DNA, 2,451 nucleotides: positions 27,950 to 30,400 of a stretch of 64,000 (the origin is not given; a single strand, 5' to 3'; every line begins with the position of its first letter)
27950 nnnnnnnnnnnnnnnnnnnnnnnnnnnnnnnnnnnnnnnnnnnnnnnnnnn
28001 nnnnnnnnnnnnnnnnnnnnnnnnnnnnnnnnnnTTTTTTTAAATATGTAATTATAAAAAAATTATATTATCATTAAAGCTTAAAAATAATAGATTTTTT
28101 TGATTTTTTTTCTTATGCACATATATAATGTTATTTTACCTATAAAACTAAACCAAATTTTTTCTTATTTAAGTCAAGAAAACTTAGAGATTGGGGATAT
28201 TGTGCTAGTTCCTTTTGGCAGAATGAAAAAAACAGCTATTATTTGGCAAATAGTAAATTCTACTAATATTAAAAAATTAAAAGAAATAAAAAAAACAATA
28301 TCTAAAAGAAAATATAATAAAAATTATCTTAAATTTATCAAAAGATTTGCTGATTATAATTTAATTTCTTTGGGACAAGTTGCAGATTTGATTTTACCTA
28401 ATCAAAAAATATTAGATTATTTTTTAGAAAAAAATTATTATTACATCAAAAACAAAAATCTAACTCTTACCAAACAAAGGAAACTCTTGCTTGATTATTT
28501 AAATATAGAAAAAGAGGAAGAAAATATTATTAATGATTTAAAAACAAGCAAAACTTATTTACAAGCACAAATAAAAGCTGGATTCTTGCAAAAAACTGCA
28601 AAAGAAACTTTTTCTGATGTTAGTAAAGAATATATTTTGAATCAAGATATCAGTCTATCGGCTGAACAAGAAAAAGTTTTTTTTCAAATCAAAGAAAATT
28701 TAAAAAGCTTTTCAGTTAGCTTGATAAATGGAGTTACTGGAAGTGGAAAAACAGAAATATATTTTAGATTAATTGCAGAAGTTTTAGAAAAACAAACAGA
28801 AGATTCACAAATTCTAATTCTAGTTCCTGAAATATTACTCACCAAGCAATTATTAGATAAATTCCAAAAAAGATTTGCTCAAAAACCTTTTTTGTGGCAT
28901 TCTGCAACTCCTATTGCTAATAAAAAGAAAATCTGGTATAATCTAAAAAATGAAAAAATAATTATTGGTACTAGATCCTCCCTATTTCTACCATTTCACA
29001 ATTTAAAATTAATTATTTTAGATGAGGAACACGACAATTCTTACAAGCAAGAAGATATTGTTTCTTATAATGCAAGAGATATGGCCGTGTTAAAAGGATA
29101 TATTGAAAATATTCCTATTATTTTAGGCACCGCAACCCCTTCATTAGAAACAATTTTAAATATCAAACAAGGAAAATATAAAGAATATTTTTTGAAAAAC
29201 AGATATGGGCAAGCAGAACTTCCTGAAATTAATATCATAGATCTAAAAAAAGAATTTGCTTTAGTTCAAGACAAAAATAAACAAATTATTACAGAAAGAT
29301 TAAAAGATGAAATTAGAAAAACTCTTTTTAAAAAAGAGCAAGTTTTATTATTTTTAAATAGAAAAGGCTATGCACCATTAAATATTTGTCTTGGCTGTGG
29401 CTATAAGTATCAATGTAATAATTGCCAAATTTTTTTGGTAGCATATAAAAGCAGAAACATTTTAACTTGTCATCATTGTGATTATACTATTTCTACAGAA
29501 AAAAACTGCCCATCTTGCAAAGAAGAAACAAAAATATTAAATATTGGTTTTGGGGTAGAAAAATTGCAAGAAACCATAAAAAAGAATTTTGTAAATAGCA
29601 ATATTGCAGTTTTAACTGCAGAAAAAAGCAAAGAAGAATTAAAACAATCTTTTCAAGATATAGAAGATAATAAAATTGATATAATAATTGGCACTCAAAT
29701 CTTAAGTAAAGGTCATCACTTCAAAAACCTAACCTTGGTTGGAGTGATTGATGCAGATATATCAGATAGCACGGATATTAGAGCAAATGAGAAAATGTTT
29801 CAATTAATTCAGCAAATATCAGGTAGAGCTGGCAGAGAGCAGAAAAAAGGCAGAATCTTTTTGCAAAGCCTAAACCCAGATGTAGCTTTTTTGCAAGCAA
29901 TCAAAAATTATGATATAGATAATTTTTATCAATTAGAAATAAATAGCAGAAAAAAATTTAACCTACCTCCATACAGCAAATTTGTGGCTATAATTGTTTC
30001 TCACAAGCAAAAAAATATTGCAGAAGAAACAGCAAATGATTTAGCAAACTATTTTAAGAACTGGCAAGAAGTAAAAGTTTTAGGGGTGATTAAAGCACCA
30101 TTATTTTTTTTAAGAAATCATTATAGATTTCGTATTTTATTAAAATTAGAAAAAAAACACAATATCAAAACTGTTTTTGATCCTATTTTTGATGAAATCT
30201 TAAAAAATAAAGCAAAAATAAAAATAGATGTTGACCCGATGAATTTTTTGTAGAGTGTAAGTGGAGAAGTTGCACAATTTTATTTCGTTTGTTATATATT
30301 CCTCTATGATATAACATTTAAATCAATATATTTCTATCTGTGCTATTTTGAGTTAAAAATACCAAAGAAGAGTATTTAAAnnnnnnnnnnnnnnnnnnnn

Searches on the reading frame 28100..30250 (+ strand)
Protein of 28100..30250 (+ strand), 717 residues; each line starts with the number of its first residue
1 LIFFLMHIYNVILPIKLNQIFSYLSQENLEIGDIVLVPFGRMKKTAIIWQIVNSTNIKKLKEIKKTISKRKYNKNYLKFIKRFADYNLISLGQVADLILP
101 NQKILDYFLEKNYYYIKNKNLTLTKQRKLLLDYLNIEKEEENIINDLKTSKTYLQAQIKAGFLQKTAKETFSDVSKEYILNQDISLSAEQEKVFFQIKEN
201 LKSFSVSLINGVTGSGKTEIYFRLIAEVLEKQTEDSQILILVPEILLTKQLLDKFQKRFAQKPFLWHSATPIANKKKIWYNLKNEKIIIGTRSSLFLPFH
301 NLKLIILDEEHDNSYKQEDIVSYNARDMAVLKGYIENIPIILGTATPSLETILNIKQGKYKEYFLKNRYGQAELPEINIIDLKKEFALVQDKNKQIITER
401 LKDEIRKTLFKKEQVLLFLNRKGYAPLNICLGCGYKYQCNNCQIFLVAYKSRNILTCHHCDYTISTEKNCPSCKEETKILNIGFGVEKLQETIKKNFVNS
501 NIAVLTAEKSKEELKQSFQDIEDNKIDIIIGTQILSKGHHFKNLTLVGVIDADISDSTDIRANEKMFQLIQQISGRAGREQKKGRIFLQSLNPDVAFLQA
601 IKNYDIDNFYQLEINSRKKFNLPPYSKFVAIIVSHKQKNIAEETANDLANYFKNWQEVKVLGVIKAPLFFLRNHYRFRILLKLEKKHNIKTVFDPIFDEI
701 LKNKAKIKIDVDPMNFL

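Call 18: search_protein_families(library=pfam, proteins=[window:28100-30250:+], max_evalue=0.01)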
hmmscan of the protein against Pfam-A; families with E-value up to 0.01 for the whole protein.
window:28100-30250:+ (717 aa): 6 families
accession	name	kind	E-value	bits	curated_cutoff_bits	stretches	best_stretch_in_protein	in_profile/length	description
PF00270.35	DEAD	-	8.5e-22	78.1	26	1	190-352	4-164/167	DEAD/DEAH box helicase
PF17764.6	PriA_3primeBD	-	3.3e-17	62.6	22.7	1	10-100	1-96/96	3'DNA-binding domain (3'BD)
PF18074.6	PriA_C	-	6.2e-17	62.6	26.9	1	624-713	1-95/95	Primosomal protein N C-terminal domain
PF04851.21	ResIII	-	1.2e-16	61.5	22.5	1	184-348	2-163/164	Type III restriction enzyme, res subunit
PF00271.37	Helicase_C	-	1.4e-09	38.6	23.5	1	475-579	14-108/110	Helicase conserved C-terminal domain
PF18319.7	Zn_ribbon_PriA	-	1.9e-08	34.6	26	1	439-463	1-25/27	PriA DNA helicase Cys-rich region (CRR) domain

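Call 53: find_homologous_proteins(query=window:28100-30250:+, max_evalue=1e-50)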
Query window:28100-30250:+ (717 aa): 7917 proteins with E <= 1e-50 among 8000 candidates; the best 120 are listed.
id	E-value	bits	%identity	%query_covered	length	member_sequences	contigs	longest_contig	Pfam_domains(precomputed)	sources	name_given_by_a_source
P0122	0.0e+0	1559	100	99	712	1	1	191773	PF17764.7,PF00270.36,PF00271.38,PF18319.8,PF18074.7,PF04851.22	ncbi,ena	-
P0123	2.3e-222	758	53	79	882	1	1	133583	PF04480.19,PF17764.7,PF00270.36,PF00271.38,PF18319.8,PF18074.7,PF04851.22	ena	-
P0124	1.3e-211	723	49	99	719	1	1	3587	PF17764.7,PF00270.36,PF00271.38,PF18319.8,PF18074.7,PF04851.22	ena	-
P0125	2.6e-202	692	48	99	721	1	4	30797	PF17764.7,PF00270.36,PF00271.38,PF18319.8,PF18074.7,PF04851.22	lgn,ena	-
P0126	5.3e-201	688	48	99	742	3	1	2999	PF17764.7,PF00270.36,PF00271.38,PF18319.8,PF18074.7,PF04851.22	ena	-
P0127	3.0e-200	685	47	99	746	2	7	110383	PF17764.7,PF00270.36,PF00271.38,PF18319.8,PF18074.7,PF04851.22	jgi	jgi:primosomal protein N' (replication factor Y)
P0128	1.7e-191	656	44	99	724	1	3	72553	PF17764.7,PF00270.36,PF00271.38,PF18319.8,PF18074.7,PF04851.22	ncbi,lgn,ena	-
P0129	1.1e-188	647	46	99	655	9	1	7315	PF17764.7,PF00270.36,PF00271.38,PF18319.8,PF18074.7,PF04851.22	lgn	-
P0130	1.2e-187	644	48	99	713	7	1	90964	PF17764.7,PF00270.36,PF00271.38,PF18319.8,PF18074.7,PF04851.22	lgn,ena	-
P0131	1.5e-185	637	47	99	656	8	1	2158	PF17764.7,PF00270.36,PF00271.38,PF18319.8,PF18074.7,PF04851.22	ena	-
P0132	4.6e-168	579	42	99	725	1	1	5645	PF17764.7,PF00270.36,PF00271.38,PF18319.8,PF18074.7,PF04851.22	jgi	jgi:primosomal protein N' (replication factor Y) (superfamily II helicase)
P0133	3.6e-165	569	42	99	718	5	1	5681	PF17764.7,PF00270.36,PF00271.38,PF18319.8,PF18074.7,PF04851.22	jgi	jgi:primosomal protein N' (replication factor Y)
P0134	6.4e-165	568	40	99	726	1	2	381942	PF17764.7,PF00270.36,PF00271.38,PF18319.8,PF18074.7,PF04851.22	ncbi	-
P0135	3.3e-164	566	42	99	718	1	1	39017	PF17764.7,PF00270.36,PF00271.38,PF18319.8,PF18074.7,PF04851.22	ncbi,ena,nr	ncbi:MAG: primosomal protein N' [Rickettsiales bacterium]|nr:primosomal protein N' [Rickettsiales ba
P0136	4.0e-163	562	42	99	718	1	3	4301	PF17764.7,PF00270.36,PF00271.38,PF18319.8,PF18074.7,PF04851.22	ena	-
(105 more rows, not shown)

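Call 54: find_encoding_contigs(protein=P0122, flank=6000, max_places=2)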
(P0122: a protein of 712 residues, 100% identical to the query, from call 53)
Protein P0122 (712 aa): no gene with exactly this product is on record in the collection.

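Call 55: find_encoding_contigs(protein=P0123, flank=7000, max_places=2)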
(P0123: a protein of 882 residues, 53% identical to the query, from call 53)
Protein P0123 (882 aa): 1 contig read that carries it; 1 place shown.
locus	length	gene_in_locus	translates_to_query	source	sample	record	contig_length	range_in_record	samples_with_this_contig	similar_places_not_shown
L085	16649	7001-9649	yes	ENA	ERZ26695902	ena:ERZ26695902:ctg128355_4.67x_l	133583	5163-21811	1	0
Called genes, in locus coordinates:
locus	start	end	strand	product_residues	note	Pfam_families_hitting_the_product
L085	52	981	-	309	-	PF01791:DeoC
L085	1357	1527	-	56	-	-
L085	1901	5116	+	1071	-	PF00580:UvrD-helicase, PF13245:AAA_19 (faint), PF13361:UvrD_C, PF13538:UvrD_C_2 (faint), PF12705:PDDEXK_1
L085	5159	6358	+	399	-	-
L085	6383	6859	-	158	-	PF01502:PRA-CH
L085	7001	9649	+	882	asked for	PF17764:PriA_3primeBD, PF04480:DUF559, PF00270:DEAD, PF04851:ResIII, PF18319:Zn_ribbon_PriA (weak), PF00271:Helicase_C, PF18074:PriA_C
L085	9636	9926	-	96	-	-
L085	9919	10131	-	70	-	-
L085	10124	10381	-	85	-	-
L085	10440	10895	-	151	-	PF03652:RuvX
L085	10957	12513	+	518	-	PF02142:MGS, PF01808:AICARFT_IMPCHas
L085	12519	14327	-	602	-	-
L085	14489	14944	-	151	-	PF00583:Acetyltransf_1, PF13673:Acetyltransf_10, PF13508:Acetyltransf_7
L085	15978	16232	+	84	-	PF01197:Ribosomal_L31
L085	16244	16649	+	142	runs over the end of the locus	PF03653:UPF0093, PF05425:CopD (weak)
